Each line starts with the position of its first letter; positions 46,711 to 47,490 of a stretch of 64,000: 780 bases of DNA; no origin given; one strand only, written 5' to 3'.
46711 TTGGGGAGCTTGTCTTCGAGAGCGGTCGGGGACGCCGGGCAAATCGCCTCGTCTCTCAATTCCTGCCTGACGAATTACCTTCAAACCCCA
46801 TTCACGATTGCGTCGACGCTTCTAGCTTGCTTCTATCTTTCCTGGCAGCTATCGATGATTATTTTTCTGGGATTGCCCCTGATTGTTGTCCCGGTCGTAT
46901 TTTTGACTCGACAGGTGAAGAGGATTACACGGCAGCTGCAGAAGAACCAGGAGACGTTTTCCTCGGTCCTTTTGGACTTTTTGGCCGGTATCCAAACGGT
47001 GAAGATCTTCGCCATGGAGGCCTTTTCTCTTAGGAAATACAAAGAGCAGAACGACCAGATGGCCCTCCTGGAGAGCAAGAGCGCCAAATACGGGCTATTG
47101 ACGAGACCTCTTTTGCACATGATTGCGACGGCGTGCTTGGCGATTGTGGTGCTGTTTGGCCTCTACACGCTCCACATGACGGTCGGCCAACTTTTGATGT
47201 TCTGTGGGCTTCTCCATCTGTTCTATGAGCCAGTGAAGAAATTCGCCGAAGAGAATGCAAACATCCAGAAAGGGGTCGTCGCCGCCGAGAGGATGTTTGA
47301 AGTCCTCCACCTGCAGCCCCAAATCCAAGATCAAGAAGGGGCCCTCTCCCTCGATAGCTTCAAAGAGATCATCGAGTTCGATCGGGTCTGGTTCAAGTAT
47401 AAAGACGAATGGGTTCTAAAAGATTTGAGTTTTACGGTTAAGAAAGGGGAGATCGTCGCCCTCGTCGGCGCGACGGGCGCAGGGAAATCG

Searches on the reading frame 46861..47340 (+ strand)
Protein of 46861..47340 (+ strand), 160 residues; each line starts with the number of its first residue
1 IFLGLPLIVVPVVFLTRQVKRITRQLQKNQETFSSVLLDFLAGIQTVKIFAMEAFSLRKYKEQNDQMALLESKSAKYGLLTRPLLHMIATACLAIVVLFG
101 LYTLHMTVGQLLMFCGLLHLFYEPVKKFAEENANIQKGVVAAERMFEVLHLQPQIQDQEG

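Call 56: search_solved_structures(query=window:46861-47340:+, show_alignments=5, max_evalue=0.001)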
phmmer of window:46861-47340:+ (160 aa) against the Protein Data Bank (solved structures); distinct sequences matched with E-value up to 0.001: 54.
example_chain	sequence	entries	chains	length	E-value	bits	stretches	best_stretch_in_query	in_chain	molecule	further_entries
6qv0_B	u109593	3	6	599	3.1e-11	46.9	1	7-157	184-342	Uncharacterized ABC transporter ATP-binding protein TM_0288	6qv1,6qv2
6quz_B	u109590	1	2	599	3.2e-11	46.9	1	7-157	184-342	Uncharacterized ABC transporter ATP-binding protein TM_0288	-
4q4j_B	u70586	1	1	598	3.5e-11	46.7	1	7-157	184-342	Uncharacterized ABC transporter ATP-binding protein TM_0288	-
3qf4_B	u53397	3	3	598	3.7e-11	46.7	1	7-157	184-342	Uncharacterized ABC transporter ATP-binding protein TM_0288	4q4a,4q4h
8vow_A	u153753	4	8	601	1.2e-10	45.1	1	10-154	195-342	ABC-type bacteriocin transporter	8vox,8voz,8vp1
6v9z_A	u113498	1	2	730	2e-10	44.3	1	10-154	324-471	ABC-type bacteriocin transporter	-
4s0f_A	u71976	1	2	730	2e-10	44.3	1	10-154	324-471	ABC-type bacteriocin transporter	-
4ry2_A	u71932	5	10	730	2e-10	44.3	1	10-154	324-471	ABC-type bacteriocin transporter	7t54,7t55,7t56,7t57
8vp3_A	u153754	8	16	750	2.1e-10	44.2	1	10-154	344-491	ABC-type bacteriocin transporter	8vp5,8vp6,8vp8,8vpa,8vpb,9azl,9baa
8vp9_A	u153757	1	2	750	2.3e-10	44.1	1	10-154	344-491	ABC-type bacteriocin transporter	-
9bd6_A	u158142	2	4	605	7.9e-10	42.3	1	5-150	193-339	ATP-dependent lipid A-core flippase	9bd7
7met_A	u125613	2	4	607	8.3e-09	39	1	3-153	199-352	ATP-dependent lipid A-core flippase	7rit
8gk7_A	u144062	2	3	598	1e-08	38.7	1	3-153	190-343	Lipid A export ATP-binding/permease protein MsbA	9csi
9fuz_B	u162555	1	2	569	5.4e-08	36.4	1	5-153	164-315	ATP-dependent lipid A-core flippase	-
3b5w_A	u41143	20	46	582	5.7e-08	36.3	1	5-153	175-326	Lipid A export ATP-binding/permease protein msbA | ATP-dependent lipid A-core flippase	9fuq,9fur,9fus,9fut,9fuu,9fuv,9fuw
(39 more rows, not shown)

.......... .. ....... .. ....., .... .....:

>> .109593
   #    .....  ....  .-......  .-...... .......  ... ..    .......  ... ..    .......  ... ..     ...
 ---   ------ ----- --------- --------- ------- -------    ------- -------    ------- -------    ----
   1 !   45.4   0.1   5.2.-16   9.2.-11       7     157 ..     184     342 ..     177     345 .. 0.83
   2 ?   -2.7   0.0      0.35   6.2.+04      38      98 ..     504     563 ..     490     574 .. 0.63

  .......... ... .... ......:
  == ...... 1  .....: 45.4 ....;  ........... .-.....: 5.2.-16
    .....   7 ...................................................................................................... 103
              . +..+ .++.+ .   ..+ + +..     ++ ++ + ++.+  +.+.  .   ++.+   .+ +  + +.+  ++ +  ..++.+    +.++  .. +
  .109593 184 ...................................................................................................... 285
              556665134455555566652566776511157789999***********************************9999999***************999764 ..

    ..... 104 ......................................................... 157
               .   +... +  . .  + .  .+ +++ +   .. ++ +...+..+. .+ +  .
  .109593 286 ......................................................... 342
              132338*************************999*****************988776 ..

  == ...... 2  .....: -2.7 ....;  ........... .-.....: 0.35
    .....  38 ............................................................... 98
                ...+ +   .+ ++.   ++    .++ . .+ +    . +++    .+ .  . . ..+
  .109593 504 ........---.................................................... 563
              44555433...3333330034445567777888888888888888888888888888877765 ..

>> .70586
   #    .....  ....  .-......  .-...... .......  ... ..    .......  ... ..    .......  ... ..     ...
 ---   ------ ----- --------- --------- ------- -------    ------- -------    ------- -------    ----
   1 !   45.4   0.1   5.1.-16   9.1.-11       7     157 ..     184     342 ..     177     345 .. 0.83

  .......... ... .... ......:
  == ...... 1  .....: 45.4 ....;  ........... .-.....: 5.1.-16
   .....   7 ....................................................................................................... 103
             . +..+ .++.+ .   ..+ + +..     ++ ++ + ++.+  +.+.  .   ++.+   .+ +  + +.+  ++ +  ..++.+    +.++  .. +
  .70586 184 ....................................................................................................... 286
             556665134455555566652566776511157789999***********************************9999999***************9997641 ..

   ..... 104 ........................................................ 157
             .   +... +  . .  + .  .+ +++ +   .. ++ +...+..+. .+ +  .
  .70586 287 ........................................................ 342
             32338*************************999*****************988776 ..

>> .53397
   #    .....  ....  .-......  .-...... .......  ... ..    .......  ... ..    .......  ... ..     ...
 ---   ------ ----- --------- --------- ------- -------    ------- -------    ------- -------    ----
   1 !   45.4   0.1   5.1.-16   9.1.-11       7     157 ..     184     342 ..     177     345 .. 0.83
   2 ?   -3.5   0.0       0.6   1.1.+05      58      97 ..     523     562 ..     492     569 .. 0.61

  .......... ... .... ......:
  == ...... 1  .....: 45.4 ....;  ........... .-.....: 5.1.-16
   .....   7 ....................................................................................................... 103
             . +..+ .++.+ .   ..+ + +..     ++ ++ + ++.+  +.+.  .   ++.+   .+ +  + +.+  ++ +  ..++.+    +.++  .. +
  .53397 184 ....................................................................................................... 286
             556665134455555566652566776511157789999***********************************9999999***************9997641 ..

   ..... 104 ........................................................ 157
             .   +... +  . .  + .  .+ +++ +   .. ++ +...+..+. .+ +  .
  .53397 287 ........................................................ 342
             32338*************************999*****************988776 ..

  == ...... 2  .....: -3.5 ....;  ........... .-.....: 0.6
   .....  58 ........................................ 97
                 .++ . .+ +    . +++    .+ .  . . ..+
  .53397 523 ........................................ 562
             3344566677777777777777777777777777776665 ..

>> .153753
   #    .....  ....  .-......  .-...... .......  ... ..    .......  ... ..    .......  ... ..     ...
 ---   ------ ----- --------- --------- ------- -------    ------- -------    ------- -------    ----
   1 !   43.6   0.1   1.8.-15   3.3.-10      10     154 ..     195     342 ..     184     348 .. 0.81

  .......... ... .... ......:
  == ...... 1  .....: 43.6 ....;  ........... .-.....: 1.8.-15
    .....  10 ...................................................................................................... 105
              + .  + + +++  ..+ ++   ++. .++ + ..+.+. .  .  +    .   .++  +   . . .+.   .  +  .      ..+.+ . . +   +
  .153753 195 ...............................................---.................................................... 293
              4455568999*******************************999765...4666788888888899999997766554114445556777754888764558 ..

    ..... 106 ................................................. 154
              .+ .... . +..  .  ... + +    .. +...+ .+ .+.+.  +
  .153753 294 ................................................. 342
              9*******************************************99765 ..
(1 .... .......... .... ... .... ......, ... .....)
